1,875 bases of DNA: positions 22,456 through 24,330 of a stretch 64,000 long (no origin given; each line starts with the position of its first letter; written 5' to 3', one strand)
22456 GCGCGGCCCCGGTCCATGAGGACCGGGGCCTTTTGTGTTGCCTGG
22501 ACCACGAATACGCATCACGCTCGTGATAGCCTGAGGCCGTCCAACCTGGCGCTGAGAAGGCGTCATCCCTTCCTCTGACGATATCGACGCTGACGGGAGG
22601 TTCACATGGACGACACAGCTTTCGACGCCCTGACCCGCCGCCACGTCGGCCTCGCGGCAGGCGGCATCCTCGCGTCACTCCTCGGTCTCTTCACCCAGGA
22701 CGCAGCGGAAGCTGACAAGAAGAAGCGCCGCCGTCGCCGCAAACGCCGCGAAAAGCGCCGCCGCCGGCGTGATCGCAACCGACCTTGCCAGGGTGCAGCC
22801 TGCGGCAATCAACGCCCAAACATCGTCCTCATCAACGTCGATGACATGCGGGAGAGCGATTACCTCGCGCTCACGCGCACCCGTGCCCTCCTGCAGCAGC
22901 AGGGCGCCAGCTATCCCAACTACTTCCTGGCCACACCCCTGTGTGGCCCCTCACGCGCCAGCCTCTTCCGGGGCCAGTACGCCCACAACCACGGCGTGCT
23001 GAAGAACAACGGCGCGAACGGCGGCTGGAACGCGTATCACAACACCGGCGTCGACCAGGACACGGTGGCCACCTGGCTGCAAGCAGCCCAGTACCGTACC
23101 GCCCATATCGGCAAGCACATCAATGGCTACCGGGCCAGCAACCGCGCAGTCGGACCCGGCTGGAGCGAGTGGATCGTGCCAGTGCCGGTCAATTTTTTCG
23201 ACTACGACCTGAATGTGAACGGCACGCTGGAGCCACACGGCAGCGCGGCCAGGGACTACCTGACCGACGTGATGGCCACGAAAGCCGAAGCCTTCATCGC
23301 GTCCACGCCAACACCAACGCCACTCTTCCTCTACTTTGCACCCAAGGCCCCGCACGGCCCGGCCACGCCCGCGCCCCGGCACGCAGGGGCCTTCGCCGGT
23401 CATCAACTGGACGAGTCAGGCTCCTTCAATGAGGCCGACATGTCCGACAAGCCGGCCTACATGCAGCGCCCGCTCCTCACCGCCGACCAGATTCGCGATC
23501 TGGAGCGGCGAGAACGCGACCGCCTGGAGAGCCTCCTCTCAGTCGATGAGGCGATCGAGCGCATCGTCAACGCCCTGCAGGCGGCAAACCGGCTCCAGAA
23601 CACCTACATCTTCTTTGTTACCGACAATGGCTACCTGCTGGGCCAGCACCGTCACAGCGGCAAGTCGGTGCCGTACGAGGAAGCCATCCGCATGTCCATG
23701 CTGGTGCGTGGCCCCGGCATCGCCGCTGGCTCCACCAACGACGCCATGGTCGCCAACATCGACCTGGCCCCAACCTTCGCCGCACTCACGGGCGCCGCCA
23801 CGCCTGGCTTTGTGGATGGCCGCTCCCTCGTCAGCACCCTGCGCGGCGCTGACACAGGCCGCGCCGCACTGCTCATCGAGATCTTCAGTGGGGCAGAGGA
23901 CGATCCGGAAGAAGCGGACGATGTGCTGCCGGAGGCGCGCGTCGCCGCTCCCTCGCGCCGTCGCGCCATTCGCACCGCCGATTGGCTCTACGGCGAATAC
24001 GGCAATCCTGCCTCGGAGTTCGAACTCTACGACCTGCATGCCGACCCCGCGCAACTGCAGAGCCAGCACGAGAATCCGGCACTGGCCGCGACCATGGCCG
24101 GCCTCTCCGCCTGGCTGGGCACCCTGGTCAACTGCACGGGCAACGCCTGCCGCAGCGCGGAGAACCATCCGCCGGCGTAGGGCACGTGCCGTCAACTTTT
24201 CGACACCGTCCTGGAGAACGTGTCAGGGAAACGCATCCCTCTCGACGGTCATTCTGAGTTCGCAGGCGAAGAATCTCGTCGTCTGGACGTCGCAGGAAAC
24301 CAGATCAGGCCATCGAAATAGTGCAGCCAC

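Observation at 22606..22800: Shared N-terminal module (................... leader, AEA site, extreme poly-K/R run) on sulfatase 2 and the Cys-rich protein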

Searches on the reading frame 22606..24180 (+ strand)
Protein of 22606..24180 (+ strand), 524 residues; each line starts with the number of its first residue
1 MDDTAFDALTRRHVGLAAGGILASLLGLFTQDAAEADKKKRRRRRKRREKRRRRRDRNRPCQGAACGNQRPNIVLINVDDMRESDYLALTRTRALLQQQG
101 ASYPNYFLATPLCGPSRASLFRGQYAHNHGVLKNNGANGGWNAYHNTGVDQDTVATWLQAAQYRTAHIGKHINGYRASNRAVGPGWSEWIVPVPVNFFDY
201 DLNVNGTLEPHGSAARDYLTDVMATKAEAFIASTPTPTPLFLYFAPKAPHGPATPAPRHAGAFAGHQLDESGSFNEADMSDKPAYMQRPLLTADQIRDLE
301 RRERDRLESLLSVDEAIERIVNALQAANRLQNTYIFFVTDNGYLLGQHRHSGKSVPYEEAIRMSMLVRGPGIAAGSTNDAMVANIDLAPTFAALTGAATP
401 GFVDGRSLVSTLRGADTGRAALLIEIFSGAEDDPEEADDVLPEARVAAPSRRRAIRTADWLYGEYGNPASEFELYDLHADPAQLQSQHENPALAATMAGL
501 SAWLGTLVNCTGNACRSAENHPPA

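Call 3: search_protein_families(library=pfam, proteins=[window:22606-24180:+], max_evalue=0.01)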
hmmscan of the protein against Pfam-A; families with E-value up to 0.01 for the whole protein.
window:22606-24180:+ (524 aa): 3 families
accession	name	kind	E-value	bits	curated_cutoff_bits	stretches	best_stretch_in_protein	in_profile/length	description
PF00884.28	Sulfatase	-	3.5e-43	148.5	25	1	71-397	1-301/301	Sulfatase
PF16347.10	SGSH_C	-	2.7e-16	60.5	29.3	1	346-502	1-146/154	N-sulphoglucosamine sulphohydrolase, C-terminal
PF01663.27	Phosphodiest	-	0.00051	20.2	23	1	74-347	2-225/342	Type I phosphodiesterase / nucleotide pyrophosphatase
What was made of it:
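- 22816..24177 (+): Sulfatase catalytic domain plus the SGSH_C region, residues 71-524. The Cys-type active-site motif is C113-G-P-S-R117 (22942-22956). Pfam PF00884 E=3.5e-43 and PF16347 (call 3).
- On Type I (S1) formylglycine sulfatase (sulfatase 2 cargo): PF00884 E=3.5e-43 (call 3).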

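Call 4: search_protein_families(library=ncbifam, proteins=[window:22606-24180:+], max_evalue=0.01)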
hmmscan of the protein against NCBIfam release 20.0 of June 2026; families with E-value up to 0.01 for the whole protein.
window:22606-24180:+ (524 aa): 6 families
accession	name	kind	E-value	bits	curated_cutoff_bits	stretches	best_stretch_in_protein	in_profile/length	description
NF010322.0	PRK13759.1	equivalog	5.5e-36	124.1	481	2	197-425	158-394/486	arylsulfatase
NF045661.1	HdlasePehA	equivalog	3.9e-23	81.8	900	2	311-498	289-475/506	phosphoric/sulfuric ester hydrolase PehA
TIGR03417.1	chol_sulfatase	equivalog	4.3e-22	78.7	433.45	2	291-500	243-432/500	choline-sulfatase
NF052527.1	Mn_arylsulf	exception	3.3e-16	59.2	850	2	213-418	173-381/479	manganese-dependent arylsulfatase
NF038282.1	LapC_YejM_PbgA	exception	0.0079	14.5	825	0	299-378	407-484/584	LPS biosynthesis-modulating metalloenzyme YejM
NF042991.1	alk_phos_PafA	equivalog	0.0085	14.5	650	0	322-406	463-547/554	alkaline phosphatase PafA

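Call 6: find_homologous_proteins(query=window:22606-24180:+, max_evalue=1e-20)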
Query window:22606-24180:+ (524 aa): 2774 proteins with E <= 1e-20 among 8000 candidates; the best 120 are listed.
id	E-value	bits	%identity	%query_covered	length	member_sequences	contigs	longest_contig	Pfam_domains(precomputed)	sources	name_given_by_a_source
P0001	0.0e+0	1197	100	100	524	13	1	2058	PF16347.11,PF00884.29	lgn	-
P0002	0.0e+0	1054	89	100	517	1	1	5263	PF16347.11,PF00884.29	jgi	jgi:arylsulfatase A-like enzyme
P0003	0.0e+0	1035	88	100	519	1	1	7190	PF16347.11,PF00884.29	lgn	-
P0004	3.0e-296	1001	84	100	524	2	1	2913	PF16347.11,PF00884.29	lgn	-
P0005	5.7e-295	997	82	100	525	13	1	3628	PF16347.11,PF00884.29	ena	-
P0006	1.1e-236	805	90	75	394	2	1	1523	PF16347.11,PF00884.29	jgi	jgi:arylsulfatase A-like enzyme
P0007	1.3e-222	758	65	100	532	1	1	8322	PF16347.11,PF00884.29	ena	-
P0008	4.8e-217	740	64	100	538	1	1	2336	PF16347.11,PF00884.29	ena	-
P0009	2.0e-214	731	63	100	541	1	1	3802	PF16347.11,PF00884.29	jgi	jgi:arylsulfatase A-like enzyme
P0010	5.2e-213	727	61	100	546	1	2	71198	PF16347.11,PF00884.29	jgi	jgi:N-acetylglucosamine-6-sulfatase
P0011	5.4e-213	727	65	89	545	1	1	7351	PF16347.11,PF00884.29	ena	-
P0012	8.4e-213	726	61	100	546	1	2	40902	PF16347.11,PF00884.29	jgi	jgi:N-acetylglucosamine-6-sulfatase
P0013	2.8e-210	718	62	100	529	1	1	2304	PF16347.11,PF00884.29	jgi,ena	-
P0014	2.6e-209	714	65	88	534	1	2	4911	PF16347.11,PF00884.29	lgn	-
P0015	1.1e-205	702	62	100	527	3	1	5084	PF16347.11,PF00884.29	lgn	-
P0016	2.7e-204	698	61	100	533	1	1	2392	PF16347.11,PF00884.29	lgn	-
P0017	3.5e-203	694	57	100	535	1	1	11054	PF16347.11,PF00884.29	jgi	jgi:arylsulfatase A-like enzyme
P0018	1.1e-202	693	61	100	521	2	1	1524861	PF16347.11,PF00884.29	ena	-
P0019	5.5e-201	687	60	100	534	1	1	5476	PF16347.11,PF00884.29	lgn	-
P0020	1.6e-200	685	62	89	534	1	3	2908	PF16347.11,PF00884.29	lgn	-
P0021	3.0e-199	681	60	100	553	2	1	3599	PF16347.11,PF00884.29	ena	-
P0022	2.7e-198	678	61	100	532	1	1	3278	PF16347.11,PF00884.29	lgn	-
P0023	3.2e-196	671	60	100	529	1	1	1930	PF16347.11,PF00884.29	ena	-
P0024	7.6e-195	667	60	100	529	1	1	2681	PF16347.11,PF00884.29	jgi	jgi:arylsulfatase A-like enzyme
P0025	1.4e-194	666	61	87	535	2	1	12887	PF16347.11,PF00884.29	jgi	-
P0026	3.2e-193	661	60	98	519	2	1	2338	PF16347.11,PF00884.29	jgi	jgi:arylsulfatase A-like enzyme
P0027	3.9e-192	658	59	100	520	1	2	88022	PF16347.11,PF00884.29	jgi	jgi:N-acetylglucosamine-6-sulfatase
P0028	8.8e-192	657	57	100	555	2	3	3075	PF16347.11,PF00884.29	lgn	-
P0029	1.0e-188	646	61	86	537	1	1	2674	PF16347.11,PF00884.29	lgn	-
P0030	1.9e-188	646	58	100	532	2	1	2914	PF16347.11,PF00884.29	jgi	jgi:N-acetylglucosamine-6-sulfatase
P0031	3.4e-188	645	60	99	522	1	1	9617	PF16347.11,PF00884.29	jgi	jgi:arylsulfatase A-like enzyme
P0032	3.1e-187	642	61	86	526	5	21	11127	PF16347.11,PF00884.29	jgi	jgi:N-acetylglucosamine-6-sulfatase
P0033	4.5e-184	631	61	86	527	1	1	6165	PF16347.11,PF00884.29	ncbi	ncbi:MAG: sulfatase family protein [Thermomicrobiales bacterium]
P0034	1.1e-178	613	56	100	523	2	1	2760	PF16347.11,PF00884.29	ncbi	-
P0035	1.3e-171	590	56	100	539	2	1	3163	PF16347.11,PF00884.29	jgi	jgi:N-acetylglucosamine-6-sulfatase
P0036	2.3e-170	586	57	88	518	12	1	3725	PF16347.11,PF00884.29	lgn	-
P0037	8.2e-170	584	52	100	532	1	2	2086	PF16347.11,PF00884.29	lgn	-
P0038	4.4e-167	575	52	100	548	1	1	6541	PF16347.11,PF00884.29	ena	-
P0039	6.5e-167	575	56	88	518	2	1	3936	PF16347.11,PF00884.29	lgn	-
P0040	7.5e-166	571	55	88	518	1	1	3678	PF16347.11,PF00884.29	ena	-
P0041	2.7e-162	559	62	77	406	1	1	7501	PF16347.11,PF00884.29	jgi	jgi:arylsulfatase A-like enzyme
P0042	9.4e-161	554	56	85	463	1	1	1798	PF16347.11,PF00884.29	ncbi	-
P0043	1.4e-156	540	55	86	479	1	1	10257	PF01663.28,PF16347.11,PF00884.29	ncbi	ncbi:MAG: sulfatase, partial [Thermomicrobiales bacterium]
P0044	2.8e-153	530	57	81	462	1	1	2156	PF16347.11,PF00884.29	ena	-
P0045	1.9e-137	477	50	88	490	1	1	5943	PF01663.28,PF16347.11,PF00884.29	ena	-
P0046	6.6e-134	466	51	86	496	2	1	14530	PF16347.11,PF00884.29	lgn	-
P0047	1.1e-128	448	49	86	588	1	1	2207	PF16347.11,PF00884.29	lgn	-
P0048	2.3e-128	447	62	66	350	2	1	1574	PF16347.11,PF00884.29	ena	-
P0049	4.5e-125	437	47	87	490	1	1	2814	PF01663.28,PF16347.11,PF00884.29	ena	-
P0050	6.3e-125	436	48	87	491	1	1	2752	PF16347.11,PF00884.29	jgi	jgi:N-acetylglucosamine-6-sulfatase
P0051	3.8e-124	433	47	89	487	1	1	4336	PF16347.11,PF00884.29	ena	-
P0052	1.5e-123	431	47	87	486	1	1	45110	PF16347.11,PF00884.29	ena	-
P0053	3.5e-123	430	47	87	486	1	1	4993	PF16347.11,PF00884.29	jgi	jgi:arylsulfatase A-like enzyme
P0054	4.1e-122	427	47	87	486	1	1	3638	PF16347.11,PF00884.29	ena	-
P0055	9.8e-122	426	45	89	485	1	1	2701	PF16347.11,PF00884.29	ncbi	-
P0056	1.6e-119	418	48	86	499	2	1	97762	PF16347.11,PF00884.29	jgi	-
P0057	3.0e-119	417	46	88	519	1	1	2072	PF16347.11,PF00884.29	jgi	jgi:N-acetylglucosamine-6-sulfatase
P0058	4.4e-119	417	47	87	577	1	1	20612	PF16347.11,PF00884.29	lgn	-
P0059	1.9e-118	415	46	89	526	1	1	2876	PF16347.11,PF00884.29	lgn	-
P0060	3.4e-118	414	46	86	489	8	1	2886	PF01663.28,PF16347.11,PF00884.29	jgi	jgi:N-acetylglucosamine-6-sulfatase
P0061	3.7e-117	410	45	88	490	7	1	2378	PF01663.28,PF16347.11,PF00884.29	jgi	jgi:N-acetylglucosamine-6-sulfatase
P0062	5.9e-117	410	46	86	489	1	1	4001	PF01663.28,PF16347.11,PF00884.29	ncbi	-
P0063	1.2e-116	409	48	88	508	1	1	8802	PF01663.28,PF16347.11,PF00884.29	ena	-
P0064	3.2e-116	407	47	88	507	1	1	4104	PF16347.11,PF00884.29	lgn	-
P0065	9.7e-116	406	46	89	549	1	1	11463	PF01663.28,PF16347.11,PF00884.29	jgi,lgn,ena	-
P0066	3.6e-115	404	46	87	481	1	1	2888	PF01663.28,PF16347.11,PF00884.29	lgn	-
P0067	1.2e-114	402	45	90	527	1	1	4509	PF16347.11,PF00884.29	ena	-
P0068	1.3e-114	402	46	86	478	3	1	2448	PF16347.11,PF00884.29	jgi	-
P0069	5.4e-114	400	45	88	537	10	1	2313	PF16347.11,PF00884.29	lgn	-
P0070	1.6e-113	398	44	88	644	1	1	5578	PF16347.11,PF00884.29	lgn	-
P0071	2.0e-113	398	45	86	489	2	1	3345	PF16347.11,PF00884.29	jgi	jgi:N-acetylglucosamine-6-sulfatase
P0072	2.1e-113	398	46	88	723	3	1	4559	PF24517.3,PF01663.28,PF16347.11,PF00884.29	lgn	-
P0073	9.8e-113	396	45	86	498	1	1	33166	PF16347.11,PF00884.29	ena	-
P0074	1.0e-112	396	46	87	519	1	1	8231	PF16347.11,PF00884.29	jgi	jgi:arylsulfatase A-like enzyme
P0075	1.1e-112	396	45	88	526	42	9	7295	PF16347.11,PF00884.29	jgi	jgi:N-acetylglucosamine-6-sulfatase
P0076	1.5e-112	395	45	88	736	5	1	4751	PF00080.26,PF01663.28,PF16347.11,PF00884.29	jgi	jgi:N-acetylglucosamine-6-sulfatase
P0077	2.8e-112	394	44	86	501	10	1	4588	PF16347.11,PF00884.29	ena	-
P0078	3.5e-112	394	44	88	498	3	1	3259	PF01663.28,PF16347.11,PF00884.29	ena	-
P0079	3.5e-112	394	46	81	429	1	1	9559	PF16347.11,PF00884.29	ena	-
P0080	7.8e-112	393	44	89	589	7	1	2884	PF16347.11,PF00884.29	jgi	jgi:N-acetylglucosamine-6-sulfatase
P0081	1.1e-111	392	45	86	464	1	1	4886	PF01663.28,PF16347.11,PF00884.29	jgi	jgi:arylsulfatase A-like enzyme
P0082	1.1e-111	392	44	86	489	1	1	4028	PF16347.11,PF00884.29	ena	-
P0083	1.2e-111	392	45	86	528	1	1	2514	PF16347.11,PF00884.29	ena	-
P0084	1.6e-111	392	54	63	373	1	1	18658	PF01663.28,PF00884.29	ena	-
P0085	2.7e-111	391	44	87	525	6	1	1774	PF16347.11,PF00884.29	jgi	jgi:N-acetylglucosamine-6-sulfatase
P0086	3.1e-111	391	44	86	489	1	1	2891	PF16347.11,PF00884.29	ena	-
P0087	3.4e-111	391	46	85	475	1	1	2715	PF01663.28,PF16347.11,PF00884.29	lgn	-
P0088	3.4e-111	391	44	86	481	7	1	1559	PF16347.11,PF00884.29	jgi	jgi:N-acetylglucosamine-6-sulfatase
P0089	3.7e-111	391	46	88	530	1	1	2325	PF16347.11,PF00884.29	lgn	-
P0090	4.6e-111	390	45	88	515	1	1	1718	PF16347.11,PF00884.29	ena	-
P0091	4.7e-111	390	44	88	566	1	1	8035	PF01663.28,PF16347.11,PF00884.29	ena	-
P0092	6.3e-111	390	45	87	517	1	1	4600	PF16347.11,PF00884.29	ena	-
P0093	6.3e-111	390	43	87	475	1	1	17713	PF01663.28,PF16347.11,PF00884.29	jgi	jgi:arylsulfatase A-like enzyme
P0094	6.7e-111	390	44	86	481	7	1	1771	PF16347.11,PF00884.29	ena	-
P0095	2.0e-110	388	44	86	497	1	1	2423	PF16347.11,PF00884.29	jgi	-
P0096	3.2e-110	388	43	86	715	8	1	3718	PF24517.3,PF01663.28,PF16347.11,PF00884.29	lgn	-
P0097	3.9e-110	387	47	88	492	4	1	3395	PF16347.11,PF00884.29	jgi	jgi:N-acetylglucosamine-6-sulfatase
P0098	4.7e-110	387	45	86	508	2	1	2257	PF16347.11,PF00884.29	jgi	jgi:arylsulfatase A-like enzyme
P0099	4.7e-110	387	45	86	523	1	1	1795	PF01663.28,PF16347.11,PF00884.29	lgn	-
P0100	5.7e-110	387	45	90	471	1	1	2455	PF16347.11,PF00884.29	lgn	-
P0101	6.0e-110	387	44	88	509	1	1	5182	PF16347.11,PF00884.29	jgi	jgi:N-acetylglucosamine-6-sulfatase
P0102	7.3e-110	386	45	87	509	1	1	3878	PF16347.11,PF00884.29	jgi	jgi:arylsulfatase A-like enzyme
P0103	8.2e-110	386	44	87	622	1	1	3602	PF16347.11,PF00884.29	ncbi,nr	ncbi:MAG TPA: sulfatase [Thermomicrobiales bacterium]|nr:sulfatase [Thermomicrobiales bacterium]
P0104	1.0e-109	386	44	87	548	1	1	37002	PF16347.11,PF00884.29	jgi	jgi:N-acetylglucosamine-6-sulfatase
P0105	2.2e-109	385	45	88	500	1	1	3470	PF01663.28,PF16347.11,PF00884.29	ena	-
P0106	3.5e-109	384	45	87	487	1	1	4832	PF01663.28,PF16347.11,PF00884.29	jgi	jgi:arylsulfatase A-like enzyme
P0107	4.2e-109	384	44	87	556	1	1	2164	PF16347.11,PF00884.29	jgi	jgi:arylsulfatase A-like enzyme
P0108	4.9e-109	384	46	87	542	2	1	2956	PF01663.28,PF16347.11,PF00884.29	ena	-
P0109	5.0e-109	384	45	87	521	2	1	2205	PF16347.11,PF00884.29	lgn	-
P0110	5.1e-109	384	44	86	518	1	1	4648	PF16347.11,PF00884.29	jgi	jgi:arylsulfatase A-like enzyme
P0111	5.2e-109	384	50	68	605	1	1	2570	PF16347.11,PF00884.29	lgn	-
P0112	7.1e-109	383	43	87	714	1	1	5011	PF24517.3,PF01663.28,PF16347.11,PF00884.29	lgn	-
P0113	9.8e-109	383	46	85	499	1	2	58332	PF16347.11,PF00884.29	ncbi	-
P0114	1.1e-108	382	43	87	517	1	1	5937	PF01663.28,PF16347.11,PF00884.29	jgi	jgi:arylsulfatase A-like enzyme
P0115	1.2e-108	382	45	86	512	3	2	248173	PF16347.11,PF00884.29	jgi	jgi:arylsulfatase A-like enzyme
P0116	1.3e-108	382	44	86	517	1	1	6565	PF16347.11,PF00884.29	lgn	-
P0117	1.4e-108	382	44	87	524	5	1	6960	PF16347.11,PF00884.29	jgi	jgi:N-acetylglucosamine-6-sulfatase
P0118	1.8e-108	382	44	88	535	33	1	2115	PF16347.11,PF00884.29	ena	-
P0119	2.1e-108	382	44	85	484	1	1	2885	PF01663.28,PF16347.11,PF00884.29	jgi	jgi:arylsulfatase A-like enzyme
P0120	2.5e-108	381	44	87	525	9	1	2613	PF16347.11,PF00884.29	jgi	jgi:N-acetylglucosamine-6-sulfatase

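Call 55: predict_structure(alignment_id=A5)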
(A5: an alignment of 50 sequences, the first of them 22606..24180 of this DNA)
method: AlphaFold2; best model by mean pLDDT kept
length: 524 residues; sequences in the alignment: 50
mean_pLDDT: 86.1   pTM: 0.85
mean pLDDT of the five models: 86.1, 85.9, 85.8, 83.4, 82.9
residues with pLDDT >= 90: 346; 70-90: 94; 50-70: 43; < 50: 41
segments of 3 or more residues with pLDDT < 50: 1-24, 26-33, 57-65
pLDDT, mean of each block of 10 residues (from residue 1): 35 40 46 57 76 54 58 97 91 98 92 92 94 87 92 97 98 83 95 96 97 98 99 97 97 95 94 93 88 95 96 98 98 97 90 87 94 93 94 96 93 81 77 56 60 88 87 94 95 94 91 90 78
secondary structure, 60 per line:
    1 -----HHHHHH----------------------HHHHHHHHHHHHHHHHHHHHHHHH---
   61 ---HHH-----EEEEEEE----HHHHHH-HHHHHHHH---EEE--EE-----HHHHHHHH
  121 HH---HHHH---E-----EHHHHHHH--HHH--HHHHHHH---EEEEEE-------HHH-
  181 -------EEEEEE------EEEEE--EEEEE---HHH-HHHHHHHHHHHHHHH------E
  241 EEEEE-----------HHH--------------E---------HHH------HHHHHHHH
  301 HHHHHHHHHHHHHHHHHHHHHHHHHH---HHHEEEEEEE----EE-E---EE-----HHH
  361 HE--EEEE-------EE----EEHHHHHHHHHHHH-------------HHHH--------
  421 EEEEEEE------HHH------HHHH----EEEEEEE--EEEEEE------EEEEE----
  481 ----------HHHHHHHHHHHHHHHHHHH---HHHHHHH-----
elements in order: H6-11 H34-57 E72-78 H83-88 H90-97 E101-103 H113-122 H126-129 H140-146 H154-160 E164-169 E188-193 E200-204 E207-211 H219-233 E240-245 H293-326 E333-339 H358-361 E365-368 H384-395 H409-412 E421-427 H443-446 E451-457 E460-465 E472-476 H491-509 H513-519
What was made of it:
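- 22606..22713 (+): Leader of sulfatase 2, residues 1-36: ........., then T10-R11-R12 (R11-R12 = 22636-22641), an h-region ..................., and DAAEA with AEA at -3..-1. AF2 pLDDT <50, consistent with a signal peptide or disordered segment (call 55).
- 22717..22782 (+): Polybasic tract of sulfatase 2, residues 38-59 (19 K/R of 22; net charge about +16). Modelled as a lone helix outside the catalytic fold, pLDDT 57-76 (call 55).
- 22816..24177 (+): AF2 pLDDT >90 (call 55).
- On Type I (S1) formylglycine sulfatase (sulfatase 2 cargo): AF2 pLDDT >90 from residue 70 (call 55).
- The same tract sits on a 467-aa sulfatase, which needs no such maturation (calls 3, 55).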

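Call 56: search_solved_structures(query=window:22606-24180:+, max_evalue=1e-20)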
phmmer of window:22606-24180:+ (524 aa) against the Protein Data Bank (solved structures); distinct sequences matched with E-value up to 1e-20: 7.
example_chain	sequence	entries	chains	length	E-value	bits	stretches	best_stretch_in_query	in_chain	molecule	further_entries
5g2v_A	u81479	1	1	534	1.5e-36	129.5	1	302-485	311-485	N-ACETYLGLUCOSAMINE-6-SULFATASE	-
7ebp_A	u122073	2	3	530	4.1e-29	105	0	304-499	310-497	Sulfatase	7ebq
9s8y_A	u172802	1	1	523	1.8e-28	102.9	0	304-499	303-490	Sulfatase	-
9s03_A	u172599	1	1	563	3.7e-23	85.4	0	301-490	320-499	Putative sulfatase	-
7p24_AAA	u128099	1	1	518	9.1e-23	84.1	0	300-493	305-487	Mucin-desulfating sulfatase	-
7stt_A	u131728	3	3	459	9.4e-21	77.4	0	67-495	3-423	N-acetylgalactosamine-6-sulfatase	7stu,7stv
7snj_A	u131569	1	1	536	9.6e-21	77.4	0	307-415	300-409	Arylsulfatase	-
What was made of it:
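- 22816..24177 (+): Closest solved structure is 5G2V, an N-acetylglucosamine-6-sulfatase, E=1.5e-36 (call 56).
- The enzyme resembles glycan 6-O-sulfatases (call 56).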
